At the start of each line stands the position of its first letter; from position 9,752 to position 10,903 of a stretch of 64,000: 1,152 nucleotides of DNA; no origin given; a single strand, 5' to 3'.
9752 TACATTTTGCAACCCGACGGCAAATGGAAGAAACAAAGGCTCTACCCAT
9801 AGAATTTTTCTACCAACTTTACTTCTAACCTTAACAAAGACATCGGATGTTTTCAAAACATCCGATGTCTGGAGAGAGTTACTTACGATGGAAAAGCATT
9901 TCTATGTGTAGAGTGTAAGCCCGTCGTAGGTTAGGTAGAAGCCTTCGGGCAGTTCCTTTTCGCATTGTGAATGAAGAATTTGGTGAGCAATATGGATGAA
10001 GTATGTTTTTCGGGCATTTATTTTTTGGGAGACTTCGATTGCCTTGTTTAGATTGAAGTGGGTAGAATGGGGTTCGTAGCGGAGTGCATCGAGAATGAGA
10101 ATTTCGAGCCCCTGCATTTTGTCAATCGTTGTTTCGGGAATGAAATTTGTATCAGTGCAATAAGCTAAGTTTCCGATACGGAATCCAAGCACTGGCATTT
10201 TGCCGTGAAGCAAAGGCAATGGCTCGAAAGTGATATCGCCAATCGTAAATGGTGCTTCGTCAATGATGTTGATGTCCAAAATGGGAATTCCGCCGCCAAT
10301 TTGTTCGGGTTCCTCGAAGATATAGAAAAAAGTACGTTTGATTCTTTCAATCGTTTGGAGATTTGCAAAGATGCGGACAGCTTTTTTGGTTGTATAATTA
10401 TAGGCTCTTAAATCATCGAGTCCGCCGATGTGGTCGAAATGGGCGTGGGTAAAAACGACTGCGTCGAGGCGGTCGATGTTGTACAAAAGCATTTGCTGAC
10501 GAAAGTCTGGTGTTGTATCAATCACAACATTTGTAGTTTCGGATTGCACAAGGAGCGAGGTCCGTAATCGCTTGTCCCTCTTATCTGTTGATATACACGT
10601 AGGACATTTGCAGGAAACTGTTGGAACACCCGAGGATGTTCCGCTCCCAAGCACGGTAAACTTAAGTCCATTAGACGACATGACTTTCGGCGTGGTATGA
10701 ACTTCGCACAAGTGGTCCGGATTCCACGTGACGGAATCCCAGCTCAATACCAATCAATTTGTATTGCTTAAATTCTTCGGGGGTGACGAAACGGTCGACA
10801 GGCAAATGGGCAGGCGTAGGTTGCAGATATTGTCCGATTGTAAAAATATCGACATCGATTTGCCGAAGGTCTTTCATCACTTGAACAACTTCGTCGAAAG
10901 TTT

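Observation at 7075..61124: Family of 33-bp perfect palindromes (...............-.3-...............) dispersed in intergenic DNA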

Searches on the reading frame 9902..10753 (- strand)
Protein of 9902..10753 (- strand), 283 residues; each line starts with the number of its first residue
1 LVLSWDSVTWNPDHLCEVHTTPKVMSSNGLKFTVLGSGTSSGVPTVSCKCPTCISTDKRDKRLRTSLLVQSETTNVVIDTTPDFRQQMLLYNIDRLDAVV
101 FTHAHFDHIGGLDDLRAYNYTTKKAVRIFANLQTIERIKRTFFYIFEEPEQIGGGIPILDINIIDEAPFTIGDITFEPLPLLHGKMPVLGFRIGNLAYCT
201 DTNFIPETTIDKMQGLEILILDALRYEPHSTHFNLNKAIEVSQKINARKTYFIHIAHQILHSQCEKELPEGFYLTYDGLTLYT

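Call 8: search_protein_families(library=pfam, proteins=[window:9902-10753:-])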
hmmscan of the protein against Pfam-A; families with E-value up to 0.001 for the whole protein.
window:9902-10753:- (283 aa): 2 families
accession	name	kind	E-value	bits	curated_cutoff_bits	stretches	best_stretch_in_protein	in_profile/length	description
PF12706.13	Lactamase_B_2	-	8.2e-41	140.2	27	1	74-255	1-200/200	Beta-lactamase superfamily domain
PF00753.33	Lactamase_B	-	5.2e-15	56.3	22.7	1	64-209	6-157/196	Metallo-beta-lactamase superfamily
